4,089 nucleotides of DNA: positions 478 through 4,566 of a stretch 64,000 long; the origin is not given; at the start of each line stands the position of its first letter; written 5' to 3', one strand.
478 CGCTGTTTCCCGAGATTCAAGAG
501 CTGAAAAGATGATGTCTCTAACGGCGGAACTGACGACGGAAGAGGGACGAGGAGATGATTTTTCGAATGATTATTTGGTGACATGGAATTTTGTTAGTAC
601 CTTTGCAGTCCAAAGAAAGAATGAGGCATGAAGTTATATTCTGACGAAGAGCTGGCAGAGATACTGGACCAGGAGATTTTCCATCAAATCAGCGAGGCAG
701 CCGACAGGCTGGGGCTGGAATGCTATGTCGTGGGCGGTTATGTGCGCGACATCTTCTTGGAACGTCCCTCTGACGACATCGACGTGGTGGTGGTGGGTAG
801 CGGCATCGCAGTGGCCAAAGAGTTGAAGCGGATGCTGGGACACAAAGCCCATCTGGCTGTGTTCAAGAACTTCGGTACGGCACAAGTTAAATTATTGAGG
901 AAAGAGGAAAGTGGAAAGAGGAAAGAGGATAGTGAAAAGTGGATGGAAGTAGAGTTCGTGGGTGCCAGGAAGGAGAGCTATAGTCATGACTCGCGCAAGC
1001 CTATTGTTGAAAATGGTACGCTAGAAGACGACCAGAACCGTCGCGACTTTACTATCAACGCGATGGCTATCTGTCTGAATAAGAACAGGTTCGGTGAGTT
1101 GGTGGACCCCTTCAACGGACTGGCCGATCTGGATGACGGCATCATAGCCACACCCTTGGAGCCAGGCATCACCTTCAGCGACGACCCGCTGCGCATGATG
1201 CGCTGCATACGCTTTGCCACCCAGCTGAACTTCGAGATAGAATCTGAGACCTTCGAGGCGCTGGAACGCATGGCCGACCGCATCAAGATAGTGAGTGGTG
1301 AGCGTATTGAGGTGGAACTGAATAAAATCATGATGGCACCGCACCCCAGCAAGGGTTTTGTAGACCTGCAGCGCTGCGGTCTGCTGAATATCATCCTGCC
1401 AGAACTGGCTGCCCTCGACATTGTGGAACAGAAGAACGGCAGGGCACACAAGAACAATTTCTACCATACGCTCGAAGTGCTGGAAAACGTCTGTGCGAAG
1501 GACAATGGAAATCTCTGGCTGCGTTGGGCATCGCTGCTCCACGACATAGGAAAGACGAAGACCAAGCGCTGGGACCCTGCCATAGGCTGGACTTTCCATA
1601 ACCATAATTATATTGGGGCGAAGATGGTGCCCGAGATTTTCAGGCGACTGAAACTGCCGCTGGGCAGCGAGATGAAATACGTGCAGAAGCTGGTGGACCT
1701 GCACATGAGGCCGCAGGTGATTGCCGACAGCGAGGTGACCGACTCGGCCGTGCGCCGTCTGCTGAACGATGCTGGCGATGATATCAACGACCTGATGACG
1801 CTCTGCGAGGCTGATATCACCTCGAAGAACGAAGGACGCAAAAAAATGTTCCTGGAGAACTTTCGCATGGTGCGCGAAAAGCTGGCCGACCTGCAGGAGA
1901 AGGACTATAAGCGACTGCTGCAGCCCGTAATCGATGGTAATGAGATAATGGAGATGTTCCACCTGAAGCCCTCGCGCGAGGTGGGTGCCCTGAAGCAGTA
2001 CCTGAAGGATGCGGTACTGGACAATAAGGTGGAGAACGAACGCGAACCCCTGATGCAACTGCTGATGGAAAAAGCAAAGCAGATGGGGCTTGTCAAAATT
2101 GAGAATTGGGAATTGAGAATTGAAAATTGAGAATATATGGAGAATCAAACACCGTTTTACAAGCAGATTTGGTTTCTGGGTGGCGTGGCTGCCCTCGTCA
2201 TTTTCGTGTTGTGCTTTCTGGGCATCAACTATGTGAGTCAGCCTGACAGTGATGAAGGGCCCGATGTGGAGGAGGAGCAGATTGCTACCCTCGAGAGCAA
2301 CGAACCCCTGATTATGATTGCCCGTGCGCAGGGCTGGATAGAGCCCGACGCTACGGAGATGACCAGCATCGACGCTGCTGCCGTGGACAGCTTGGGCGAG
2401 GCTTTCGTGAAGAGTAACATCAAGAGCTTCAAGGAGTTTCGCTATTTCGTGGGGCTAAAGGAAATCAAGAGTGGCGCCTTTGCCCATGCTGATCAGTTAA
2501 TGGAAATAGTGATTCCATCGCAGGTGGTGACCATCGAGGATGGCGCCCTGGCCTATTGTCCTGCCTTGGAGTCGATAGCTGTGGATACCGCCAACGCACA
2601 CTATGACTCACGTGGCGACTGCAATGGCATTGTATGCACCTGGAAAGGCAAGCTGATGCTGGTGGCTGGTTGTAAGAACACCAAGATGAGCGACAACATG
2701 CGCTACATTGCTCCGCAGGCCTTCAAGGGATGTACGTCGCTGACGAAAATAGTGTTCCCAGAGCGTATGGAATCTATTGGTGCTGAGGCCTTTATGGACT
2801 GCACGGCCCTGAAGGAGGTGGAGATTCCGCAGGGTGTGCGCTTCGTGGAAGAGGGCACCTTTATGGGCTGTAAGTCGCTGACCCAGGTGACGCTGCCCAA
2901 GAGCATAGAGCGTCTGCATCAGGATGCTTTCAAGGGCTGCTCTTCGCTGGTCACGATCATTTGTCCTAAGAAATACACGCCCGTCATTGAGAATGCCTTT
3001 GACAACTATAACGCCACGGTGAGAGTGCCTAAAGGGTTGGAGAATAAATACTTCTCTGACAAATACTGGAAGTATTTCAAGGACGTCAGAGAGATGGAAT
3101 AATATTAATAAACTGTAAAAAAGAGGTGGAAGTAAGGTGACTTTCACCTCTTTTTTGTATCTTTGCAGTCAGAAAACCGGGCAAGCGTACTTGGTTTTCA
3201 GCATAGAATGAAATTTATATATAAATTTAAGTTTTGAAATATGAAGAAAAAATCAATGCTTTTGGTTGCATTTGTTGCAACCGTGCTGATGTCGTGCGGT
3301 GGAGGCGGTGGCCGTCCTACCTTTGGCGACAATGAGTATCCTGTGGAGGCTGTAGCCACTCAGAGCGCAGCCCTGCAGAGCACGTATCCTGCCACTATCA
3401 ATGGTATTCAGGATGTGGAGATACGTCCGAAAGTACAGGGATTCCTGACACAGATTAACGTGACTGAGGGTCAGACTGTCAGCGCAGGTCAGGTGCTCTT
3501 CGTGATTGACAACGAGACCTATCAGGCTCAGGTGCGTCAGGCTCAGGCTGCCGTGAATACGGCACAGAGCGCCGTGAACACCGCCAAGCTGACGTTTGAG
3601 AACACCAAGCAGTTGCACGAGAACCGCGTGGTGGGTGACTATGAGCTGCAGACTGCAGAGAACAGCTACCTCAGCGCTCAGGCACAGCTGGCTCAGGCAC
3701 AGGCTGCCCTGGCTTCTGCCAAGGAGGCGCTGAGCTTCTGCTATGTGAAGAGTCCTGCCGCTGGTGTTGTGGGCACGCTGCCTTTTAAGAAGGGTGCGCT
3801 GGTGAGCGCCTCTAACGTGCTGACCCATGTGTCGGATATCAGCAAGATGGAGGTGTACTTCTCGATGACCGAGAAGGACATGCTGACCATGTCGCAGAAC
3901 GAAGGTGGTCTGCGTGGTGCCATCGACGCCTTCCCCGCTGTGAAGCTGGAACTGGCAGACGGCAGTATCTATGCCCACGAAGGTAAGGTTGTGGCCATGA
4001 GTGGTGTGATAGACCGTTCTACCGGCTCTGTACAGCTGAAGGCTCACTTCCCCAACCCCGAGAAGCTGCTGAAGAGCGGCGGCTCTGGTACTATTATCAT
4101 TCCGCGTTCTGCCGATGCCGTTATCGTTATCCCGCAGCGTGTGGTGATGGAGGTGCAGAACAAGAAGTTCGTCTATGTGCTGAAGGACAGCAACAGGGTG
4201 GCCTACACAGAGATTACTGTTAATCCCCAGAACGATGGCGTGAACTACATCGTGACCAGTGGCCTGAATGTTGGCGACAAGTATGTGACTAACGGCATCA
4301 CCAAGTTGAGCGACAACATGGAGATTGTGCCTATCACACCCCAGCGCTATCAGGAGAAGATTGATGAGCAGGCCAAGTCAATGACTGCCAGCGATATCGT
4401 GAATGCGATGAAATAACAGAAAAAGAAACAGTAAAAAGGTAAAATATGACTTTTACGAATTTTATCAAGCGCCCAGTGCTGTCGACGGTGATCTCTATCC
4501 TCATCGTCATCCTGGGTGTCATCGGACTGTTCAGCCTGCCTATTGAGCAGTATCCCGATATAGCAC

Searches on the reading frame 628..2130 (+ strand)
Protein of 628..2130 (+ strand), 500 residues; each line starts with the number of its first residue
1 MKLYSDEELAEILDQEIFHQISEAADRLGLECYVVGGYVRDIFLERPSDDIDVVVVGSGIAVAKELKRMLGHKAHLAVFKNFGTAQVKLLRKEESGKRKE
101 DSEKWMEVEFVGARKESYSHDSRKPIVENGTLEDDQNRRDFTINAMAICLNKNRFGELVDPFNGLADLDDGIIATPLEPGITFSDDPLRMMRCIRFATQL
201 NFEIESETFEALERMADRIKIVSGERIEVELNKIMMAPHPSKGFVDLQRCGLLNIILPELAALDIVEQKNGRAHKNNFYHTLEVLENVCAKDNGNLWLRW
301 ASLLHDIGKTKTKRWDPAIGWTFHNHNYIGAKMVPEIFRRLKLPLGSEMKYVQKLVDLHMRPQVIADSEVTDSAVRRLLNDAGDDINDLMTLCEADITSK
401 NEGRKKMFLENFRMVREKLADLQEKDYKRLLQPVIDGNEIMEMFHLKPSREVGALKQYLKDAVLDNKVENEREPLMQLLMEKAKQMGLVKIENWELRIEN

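Call 66: search_protein_families(library=pfam, proteins=[window:628-2130:+], max_evalue=0.00001)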
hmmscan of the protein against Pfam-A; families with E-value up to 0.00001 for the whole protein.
window:628-2130:+ (500 aa): 3 families
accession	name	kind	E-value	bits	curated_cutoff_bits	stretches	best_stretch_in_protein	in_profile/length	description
PF01743.26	PolyA_pol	-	7.8e-24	84.9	23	1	32-173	1-125/126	Poly A polymerase head domain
PF12627.12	PolyA_pol_RNAbd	-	3e-21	75.4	22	1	201-262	1-62/64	Probable RNA and SrmB- binding site of polymerase A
PF01966.28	HD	-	1.2e-11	45.4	22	1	278-398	2-113/116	HD domain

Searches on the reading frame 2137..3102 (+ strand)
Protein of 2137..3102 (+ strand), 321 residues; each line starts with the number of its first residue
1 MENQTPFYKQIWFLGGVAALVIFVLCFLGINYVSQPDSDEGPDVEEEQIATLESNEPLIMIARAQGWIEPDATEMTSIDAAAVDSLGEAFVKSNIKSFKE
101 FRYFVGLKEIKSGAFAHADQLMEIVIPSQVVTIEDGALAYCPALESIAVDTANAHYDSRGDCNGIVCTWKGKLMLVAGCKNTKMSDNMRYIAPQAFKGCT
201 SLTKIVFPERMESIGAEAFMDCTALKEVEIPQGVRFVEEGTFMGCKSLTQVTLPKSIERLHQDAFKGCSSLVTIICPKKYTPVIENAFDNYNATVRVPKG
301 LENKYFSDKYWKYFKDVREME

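Call 66: search_protein_families(library=pfam, proteins=[window:2137-3102:+], max_evalue=0.00001)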
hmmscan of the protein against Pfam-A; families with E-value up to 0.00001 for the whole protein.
window:2137-3102:+ (321 aa): 2 families
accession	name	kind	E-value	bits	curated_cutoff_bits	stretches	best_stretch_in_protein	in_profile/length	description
PF13306.12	LRR_5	-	1.5e-35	122.3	27.7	2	180-291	14-123/127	BspA type Leucine rich repeat region (6 copies)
PF13855.12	LRR_8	-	2.7e-06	27.5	27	0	236-273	15-53/61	Leucine rich repeat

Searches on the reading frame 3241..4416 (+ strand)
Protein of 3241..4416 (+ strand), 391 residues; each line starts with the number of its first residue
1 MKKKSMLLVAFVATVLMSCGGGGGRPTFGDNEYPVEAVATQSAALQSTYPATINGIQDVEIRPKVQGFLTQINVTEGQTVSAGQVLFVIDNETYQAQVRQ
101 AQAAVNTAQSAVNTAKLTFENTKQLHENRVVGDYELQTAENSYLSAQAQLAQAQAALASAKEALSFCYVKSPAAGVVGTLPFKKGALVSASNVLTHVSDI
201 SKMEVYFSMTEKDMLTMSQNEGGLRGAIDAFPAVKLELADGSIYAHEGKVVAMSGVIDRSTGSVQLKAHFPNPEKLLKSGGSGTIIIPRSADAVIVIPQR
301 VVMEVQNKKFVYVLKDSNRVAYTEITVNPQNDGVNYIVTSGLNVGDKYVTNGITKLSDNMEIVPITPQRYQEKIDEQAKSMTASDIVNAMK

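Call 66: search_protein_families(library=pfam, proteins=[window:3241-4416:+], max_evalue=0.00001)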
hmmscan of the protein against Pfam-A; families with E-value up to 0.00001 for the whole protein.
window:3241-4416:+ (391 aa): 3 families
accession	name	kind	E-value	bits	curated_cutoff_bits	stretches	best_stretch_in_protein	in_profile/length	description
PF16576.10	HlyD_D23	-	7.1e-15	55.3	30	1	58-280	19-211/214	Barrel-sandwich domain of CusB or HlyD membrane-fusion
PF13437.12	HlyD_3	-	1.1e-13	52.2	22.2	1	169-280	2-106/106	HlyD family secretion protein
PF13533.13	Biotin_lipoyl_2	-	3.3e-10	40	29.8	1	59-90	1-32/32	Biotin-lipoyl like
